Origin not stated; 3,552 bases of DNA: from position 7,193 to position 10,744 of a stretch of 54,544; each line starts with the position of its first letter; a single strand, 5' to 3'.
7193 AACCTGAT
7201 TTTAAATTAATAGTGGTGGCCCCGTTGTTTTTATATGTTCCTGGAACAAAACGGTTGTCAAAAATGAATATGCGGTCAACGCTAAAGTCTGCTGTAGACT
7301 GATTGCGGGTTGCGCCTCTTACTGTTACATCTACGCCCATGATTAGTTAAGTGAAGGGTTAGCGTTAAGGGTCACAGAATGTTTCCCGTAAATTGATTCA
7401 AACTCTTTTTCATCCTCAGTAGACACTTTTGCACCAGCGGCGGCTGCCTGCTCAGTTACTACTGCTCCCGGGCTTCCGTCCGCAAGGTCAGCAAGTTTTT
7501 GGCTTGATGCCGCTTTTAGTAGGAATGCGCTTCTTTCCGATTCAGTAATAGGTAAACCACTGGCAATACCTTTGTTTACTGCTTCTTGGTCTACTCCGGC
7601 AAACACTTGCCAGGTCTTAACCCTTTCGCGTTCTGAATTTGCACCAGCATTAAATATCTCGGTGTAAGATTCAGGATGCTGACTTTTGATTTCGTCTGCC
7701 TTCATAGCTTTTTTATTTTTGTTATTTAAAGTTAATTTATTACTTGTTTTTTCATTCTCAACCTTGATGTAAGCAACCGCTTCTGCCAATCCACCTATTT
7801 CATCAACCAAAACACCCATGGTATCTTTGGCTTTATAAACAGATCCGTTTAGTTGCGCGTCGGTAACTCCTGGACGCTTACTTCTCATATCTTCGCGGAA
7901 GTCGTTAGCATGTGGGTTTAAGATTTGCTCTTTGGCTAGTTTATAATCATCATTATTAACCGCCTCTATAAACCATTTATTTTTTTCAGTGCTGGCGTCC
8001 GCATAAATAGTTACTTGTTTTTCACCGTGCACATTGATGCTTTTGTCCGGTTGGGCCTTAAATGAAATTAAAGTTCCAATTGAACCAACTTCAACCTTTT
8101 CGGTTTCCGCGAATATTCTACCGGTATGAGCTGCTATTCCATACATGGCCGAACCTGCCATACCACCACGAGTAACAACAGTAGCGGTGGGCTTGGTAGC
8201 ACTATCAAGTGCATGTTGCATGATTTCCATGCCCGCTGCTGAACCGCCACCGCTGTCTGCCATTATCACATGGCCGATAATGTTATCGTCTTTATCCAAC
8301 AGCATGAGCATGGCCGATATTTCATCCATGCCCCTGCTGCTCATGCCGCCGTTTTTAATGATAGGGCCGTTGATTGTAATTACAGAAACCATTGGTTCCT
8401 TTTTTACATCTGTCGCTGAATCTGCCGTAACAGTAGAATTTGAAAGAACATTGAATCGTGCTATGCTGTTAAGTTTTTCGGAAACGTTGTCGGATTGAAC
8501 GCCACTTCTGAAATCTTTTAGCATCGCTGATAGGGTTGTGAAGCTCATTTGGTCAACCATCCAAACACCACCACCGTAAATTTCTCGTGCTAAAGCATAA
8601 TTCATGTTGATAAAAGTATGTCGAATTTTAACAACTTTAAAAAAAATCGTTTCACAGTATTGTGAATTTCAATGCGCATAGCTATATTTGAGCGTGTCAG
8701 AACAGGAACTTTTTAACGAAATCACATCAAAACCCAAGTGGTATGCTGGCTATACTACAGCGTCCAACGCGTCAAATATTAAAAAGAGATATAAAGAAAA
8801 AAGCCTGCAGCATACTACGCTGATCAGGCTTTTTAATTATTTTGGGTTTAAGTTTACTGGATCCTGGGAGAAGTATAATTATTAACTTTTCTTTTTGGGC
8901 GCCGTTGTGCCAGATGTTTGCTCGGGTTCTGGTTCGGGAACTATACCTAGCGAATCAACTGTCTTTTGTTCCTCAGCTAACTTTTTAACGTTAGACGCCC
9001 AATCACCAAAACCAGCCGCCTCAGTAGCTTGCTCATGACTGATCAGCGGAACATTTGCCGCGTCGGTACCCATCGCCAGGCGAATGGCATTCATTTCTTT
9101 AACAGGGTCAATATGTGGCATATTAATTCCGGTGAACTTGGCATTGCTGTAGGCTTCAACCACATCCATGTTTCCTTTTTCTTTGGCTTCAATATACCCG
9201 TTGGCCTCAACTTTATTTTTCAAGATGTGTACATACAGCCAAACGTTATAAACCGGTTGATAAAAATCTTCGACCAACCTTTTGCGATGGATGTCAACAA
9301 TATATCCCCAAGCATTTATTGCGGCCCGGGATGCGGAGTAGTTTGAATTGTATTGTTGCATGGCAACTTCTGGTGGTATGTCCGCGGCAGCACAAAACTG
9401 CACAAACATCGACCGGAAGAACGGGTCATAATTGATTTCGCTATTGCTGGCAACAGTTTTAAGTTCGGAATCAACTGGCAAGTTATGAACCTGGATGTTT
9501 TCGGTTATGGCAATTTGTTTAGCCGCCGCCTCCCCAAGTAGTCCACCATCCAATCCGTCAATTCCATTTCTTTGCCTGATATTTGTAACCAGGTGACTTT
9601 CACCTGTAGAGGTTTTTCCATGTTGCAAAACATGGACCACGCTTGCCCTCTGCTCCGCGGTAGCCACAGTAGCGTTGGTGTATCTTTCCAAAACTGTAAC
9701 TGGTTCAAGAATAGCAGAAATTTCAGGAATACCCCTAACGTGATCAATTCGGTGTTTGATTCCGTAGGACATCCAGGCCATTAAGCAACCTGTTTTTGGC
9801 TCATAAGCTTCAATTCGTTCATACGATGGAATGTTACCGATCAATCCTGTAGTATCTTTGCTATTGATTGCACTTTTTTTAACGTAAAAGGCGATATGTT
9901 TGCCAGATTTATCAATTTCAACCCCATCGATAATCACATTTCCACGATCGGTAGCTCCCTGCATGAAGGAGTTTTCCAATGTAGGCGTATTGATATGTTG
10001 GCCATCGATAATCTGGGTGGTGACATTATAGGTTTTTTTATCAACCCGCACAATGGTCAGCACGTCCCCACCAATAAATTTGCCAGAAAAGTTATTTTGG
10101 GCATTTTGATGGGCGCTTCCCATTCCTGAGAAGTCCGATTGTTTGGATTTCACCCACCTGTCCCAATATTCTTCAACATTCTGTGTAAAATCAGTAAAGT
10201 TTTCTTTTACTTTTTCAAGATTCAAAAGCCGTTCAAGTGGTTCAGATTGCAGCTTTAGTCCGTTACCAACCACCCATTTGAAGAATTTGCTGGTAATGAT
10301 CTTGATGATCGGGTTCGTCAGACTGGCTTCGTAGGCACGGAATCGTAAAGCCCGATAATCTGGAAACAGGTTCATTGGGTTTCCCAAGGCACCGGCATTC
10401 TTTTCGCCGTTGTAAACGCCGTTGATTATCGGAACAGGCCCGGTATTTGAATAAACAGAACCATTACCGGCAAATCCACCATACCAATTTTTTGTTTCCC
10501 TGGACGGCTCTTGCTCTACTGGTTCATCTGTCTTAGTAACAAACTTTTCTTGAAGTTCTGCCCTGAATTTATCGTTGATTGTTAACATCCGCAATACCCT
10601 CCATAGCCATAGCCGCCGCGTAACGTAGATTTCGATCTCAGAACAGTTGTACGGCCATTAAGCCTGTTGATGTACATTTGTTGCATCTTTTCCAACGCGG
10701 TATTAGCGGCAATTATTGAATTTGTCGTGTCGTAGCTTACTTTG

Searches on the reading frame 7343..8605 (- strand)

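Call 8: search_protein_families(library=phrogs, proteins=[window:7343-8605:-], max_evalue=0.001)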
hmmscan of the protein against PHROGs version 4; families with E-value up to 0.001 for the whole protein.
window:7343-8605:- (420 aa): 1 family
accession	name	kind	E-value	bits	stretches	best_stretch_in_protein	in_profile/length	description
phrog_53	-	head and packaging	1.4e-32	114.7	1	1-394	6-441/583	head maturation protease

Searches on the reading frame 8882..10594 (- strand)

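Call 8: search_protein_families(library=phrogs, proteins=[window:8882-10594:-], max_evalue=0.001)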
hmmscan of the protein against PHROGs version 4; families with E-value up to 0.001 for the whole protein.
window:8882-10594:- (570 aa): 2 families
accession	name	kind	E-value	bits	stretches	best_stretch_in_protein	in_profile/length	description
phrog_21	-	head and packaging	5e-59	201.1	1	75-564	65-515/1362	portal protein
phrog_537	-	head and packaging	3.8e-22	79.6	1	358-567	22-220/233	portal protein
